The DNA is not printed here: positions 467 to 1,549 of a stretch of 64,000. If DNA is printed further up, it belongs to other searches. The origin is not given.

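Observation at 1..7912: Type III CRISPR-Cas-like effector operon with no array in view and a three-gene Fic cassette spliced between its RAMP genes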

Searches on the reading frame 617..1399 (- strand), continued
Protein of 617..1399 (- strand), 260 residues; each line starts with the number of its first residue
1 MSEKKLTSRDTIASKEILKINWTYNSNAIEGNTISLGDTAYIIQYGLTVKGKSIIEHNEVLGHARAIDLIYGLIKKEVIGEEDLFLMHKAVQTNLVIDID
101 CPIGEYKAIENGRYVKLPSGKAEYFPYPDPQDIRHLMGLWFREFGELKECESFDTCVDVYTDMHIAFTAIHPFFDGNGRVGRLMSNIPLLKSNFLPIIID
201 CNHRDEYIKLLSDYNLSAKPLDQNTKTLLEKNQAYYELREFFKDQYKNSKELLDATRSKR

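Call 39: find_encoding_contigs(protein=P0037, flank=7000, max_places=1)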
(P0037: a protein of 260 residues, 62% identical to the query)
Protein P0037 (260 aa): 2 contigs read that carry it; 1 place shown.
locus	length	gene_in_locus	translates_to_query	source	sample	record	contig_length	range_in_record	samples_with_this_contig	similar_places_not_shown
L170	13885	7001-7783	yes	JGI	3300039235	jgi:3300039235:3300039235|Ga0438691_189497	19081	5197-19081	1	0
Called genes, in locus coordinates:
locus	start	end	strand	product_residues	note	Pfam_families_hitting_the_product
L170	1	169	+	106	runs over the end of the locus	-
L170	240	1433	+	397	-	-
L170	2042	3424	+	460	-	PF22335:Cas10-Cmr2_palm2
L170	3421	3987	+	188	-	PF03787:RAMPs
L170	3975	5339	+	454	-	-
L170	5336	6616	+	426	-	PF03787:RAMPs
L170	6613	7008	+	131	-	PF27890:CHP04423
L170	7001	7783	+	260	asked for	PF02661:Fic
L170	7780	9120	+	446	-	PF03787:RAMPs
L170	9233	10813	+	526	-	PF08433:KTI12 (weak), PF13671:AAA_33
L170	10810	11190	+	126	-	PF27247:MJ1673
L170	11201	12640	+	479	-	-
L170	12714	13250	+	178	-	-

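Call 40: find_encoding_contigs(protein=P0113, flank=7000, max_places=1)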
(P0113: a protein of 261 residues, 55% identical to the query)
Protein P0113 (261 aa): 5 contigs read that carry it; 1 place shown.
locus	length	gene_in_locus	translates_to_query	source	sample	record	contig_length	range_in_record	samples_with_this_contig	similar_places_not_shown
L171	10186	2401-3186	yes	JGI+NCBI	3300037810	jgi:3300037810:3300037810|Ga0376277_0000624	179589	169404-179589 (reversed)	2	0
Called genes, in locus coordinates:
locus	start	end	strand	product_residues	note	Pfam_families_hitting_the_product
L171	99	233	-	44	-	PF20008:DUF6429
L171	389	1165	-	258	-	PF00126:HTH_1, PF08402:TOBE_2 (faint), PF03459:TOBE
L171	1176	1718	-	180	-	-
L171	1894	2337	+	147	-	PF14340:DUF4395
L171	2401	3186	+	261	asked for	PF02661:Fic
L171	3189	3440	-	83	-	-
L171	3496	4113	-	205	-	PF13114:RecO_N_2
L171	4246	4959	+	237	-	PF05175:MTS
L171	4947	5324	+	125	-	PF03692:CxxCxxCC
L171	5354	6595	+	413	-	PF13176:TPR_7 (faint), PF13428:TPR_14 (faint)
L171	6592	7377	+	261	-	PF00218:IGPS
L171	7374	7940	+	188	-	PF02630:SCO1-SenC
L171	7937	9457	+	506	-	PF00015:MCPsignal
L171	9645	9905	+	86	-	-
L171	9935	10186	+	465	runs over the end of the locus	PF11853:DUF3373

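Call 41: find_encoding_contigs(protein=P0075, flank=7000, max_places=1)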
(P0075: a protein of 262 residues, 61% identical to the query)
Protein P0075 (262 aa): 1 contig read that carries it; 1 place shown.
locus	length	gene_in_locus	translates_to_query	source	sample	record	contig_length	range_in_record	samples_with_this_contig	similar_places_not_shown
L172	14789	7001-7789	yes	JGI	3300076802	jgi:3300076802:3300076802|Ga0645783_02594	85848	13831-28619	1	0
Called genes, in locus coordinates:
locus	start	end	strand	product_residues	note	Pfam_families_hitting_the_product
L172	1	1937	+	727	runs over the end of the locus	PF14827:dCache_3, PF00989:PAS, PF08448:PAS_4, PF13426:PAS_9, PF00989:PAS, PF08448:PAS_4, PF13426:PAS_9, PF08447:PAS_3, +2 more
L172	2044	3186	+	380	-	PF08495:FIST, PF10442:FIST_C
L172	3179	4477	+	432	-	PF00989:PAS, PF08448:PAS_4, PF13426:PAS_9, PF02518:HATPase_c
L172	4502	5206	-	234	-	PF00929:RNase_T, PF20600:ExoX-like_C (weak)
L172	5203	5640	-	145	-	-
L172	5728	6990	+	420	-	PF00275:EPSP_synthase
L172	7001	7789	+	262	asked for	PF02661:Fic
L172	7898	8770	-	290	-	PF00586:AIRS, PF02769:AIRS_C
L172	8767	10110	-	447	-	PF18072:FGAR-AT_linker, PF00586:AIRS, PF02769:AIRS_C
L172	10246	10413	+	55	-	-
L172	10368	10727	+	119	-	PF27746:Small_heat_shock_put (weak), PF26144:ACL_Hsps-like (faint), PF00011:HSP20, PF17886:ArsA_HSP20 (weak)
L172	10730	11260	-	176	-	PF03449:GreA_GreB_N, PF01272:GreA_GreB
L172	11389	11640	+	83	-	PF02604:PhdYeFM_antitox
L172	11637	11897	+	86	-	PF05016:ParE_toxin (faint), PF06769:YoeB_toxin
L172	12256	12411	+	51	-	-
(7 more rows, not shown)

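Call 42: find_encoding_contigs(protein=P0070, flank=7000, max_places=1)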
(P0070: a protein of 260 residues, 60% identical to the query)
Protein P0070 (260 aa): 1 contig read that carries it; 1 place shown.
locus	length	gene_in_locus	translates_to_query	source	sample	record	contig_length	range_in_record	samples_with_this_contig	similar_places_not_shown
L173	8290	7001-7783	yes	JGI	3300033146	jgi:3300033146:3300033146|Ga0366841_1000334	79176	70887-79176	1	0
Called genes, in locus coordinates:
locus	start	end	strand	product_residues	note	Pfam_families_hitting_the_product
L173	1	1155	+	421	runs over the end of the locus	-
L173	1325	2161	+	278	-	PF27225:AF_1859_N, PF10040:CRISPR_Cas6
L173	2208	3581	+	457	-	PF18182:mCpol (faint), PF22335:Cas10-Cmr2_palm2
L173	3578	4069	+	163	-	-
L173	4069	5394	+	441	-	-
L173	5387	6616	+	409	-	PF03787:RAMPs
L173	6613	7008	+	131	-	PF27890:CHP04423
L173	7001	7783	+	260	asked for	PF02661:Fic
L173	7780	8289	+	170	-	?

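Call 43: find_encoding_contigs(protein=P0086, flank=7000, max_places=1)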
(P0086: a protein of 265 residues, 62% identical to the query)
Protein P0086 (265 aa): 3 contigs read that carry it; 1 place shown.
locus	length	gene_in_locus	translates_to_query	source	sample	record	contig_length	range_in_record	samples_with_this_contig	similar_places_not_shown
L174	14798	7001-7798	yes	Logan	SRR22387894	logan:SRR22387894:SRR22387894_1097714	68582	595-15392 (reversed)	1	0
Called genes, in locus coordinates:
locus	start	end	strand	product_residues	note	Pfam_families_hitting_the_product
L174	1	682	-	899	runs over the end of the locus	PF14827:dCache_3, PF00989:PAS (weak), PF08447:PAS_3 (weak), PF08448:PAS_4, PF13426:PAS_9, PF00990:GGDEF, PF00563:EAL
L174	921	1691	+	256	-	PF08543:Phos_pyr_kin, PF00294:PfkB (weak)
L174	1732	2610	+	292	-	PF09084:NMT1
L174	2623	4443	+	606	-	PF20695:UbiD_N, PF01977:UbiD, PF20696:UbiD_C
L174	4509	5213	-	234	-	PF00929:RNase_T, PF20600:ExoX-like_C (weak)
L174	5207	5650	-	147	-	-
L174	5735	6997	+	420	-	PF00275:EPSP_synthase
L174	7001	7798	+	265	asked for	PF02661:Fic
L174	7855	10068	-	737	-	PF18072:FGAR-AT_linker, PF00586:AIRS, PF02769:AIRS_C, PF00586:AIRS, PF02769:AIRS_C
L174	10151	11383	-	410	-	PF00563:EAL (faint), PF08668:HDOD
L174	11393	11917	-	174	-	PF03449:GreA_GreB_N, PF01272:GreA_GreB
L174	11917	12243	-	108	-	-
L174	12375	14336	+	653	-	PF22896:OB_RNR_1st, PF24190:OB_RNR_2nd, PF00773:RNB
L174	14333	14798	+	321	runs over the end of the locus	PF27254:HP_1247_M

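Call 55: search_solved_structures(query=window:620-1399:-, max_evalue=0.001, show_alignments=2)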
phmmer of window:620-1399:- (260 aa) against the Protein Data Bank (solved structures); distinct sequences matched with E-value up to 0.001: 23.
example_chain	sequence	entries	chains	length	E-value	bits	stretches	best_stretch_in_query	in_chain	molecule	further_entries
5jj6_A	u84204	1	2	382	3.7e-20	75.9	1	22-217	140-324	Adenosine monophosphate-protein transferase FICD homolog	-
5jj7_A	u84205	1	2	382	3.5e-19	72.7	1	22-217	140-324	Adenosine monophosphate-protein transferase FICD homolog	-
3cuc_A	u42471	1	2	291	8.5e-17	64.9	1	16-218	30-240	Protein of unknown function with a Fic domain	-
6i7g_A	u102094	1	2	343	1.1e-15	61.2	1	22-215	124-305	Adenosine monophosphate-protein transferase FICD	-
4u04_A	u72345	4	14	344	1.2e-15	61.2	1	22-215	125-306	Adenosine monophosphate-protein transferase FICD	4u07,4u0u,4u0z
6i7j_A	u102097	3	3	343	5.7e-15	58.9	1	22-215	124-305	Adenosine monophosphate-protein transferase FICD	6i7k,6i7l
6i7h_A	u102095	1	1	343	5.7e-15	58.9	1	22-215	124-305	Adenosine monophosphate-protein transferase FICD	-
6i7i_A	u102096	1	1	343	7.9e-15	58.4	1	22-215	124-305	Adenosine monophosphate-protein transferase FICD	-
9yz5_A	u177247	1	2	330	9.9e-15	58.1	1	22-215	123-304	Protein adenylyltransferase FICD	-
4u0s_A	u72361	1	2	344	1.1e-14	57.9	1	22-215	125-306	Adenosine monophosphate-protein transferase FICD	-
6zmd_B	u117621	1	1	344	6.8e-14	55.4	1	22-213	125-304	Protein adenylyltransferase FICD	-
7b7z_A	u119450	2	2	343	1.4e-13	54.3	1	22-215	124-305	Protein adenylyltransferase FICD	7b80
4x2e_A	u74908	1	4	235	3.3e-11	46.6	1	16-227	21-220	Fic family protein putative filamentation induced by cAMP protein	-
4x2c_A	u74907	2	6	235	5.6e-10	42.5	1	16-227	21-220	Fic family protein putative filamentation induced by cAMP protein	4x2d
3eqx_A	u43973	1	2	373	3.3e-05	26.9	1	119-211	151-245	FIC DOMAIN CONTAINING TRANSCRIPTIONAL REGULATOR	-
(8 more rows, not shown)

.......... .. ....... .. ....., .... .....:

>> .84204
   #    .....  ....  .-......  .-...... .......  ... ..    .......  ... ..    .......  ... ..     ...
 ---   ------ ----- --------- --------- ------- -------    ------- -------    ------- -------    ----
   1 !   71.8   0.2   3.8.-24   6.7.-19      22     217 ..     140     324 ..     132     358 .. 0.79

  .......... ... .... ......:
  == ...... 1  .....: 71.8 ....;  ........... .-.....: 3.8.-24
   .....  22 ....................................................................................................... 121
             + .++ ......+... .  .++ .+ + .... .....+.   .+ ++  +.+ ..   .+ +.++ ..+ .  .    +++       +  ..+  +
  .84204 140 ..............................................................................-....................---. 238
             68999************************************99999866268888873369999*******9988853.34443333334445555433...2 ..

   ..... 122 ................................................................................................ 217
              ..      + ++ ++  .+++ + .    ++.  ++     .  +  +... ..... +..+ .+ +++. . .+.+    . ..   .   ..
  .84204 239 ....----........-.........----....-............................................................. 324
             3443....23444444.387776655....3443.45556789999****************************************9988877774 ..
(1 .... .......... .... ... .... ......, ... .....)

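Call 77: search_solved_structures(query=L001:10435-12501:+, max_evalue=0.001)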
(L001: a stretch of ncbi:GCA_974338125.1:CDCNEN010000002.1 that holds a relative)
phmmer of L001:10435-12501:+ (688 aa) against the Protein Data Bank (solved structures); distinct sequences matched with E-value up to 0.001: 12.
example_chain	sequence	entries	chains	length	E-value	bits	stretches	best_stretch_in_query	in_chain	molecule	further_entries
8d97_A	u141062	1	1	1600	3.7e-08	35.8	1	360-458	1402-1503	RAMP superfamily protein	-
8d9g_B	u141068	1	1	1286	1.1e-06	31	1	360-457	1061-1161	RAMP superfamily protein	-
8d9h_B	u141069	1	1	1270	1.2e-06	30.9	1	360-457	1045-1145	RAMP superfamily protein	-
8d9e_B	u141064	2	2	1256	1.2e-06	30.9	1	359-457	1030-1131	RAMP superfamily protein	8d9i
8d9f_B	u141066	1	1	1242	4.3e-06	29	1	360-458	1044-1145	RAMP superfamily protein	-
7yn9_A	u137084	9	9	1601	6.5e-06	28.4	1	362-458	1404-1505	CRISPR-associated RAMP family protein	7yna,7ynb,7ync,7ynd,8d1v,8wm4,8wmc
8eex_A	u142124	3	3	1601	6.5e-06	28.4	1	362-458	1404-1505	Cas7-11 | CRISPR-associated RAMP family protein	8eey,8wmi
8s9t_E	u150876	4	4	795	6.7e-06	28.4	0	5-98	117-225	TIGR03986 family CRISPR-associated RAMP protein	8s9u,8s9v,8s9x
8gs2_A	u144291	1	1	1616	6.7e-06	28.4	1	362-458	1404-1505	CRISPR-associated RAMP family protein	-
7y9y_A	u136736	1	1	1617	6.8e-06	28.4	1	362-458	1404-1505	CRISPR-associated RAMP family protein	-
7wah_A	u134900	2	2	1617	6.8e-06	28.4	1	362-458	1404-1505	CRISPR-associated RAMP family protein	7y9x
9wxh_D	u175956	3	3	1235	9.4e-06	27.9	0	383-480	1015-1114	TIGR03986 family CRISPR-associated RAMP protein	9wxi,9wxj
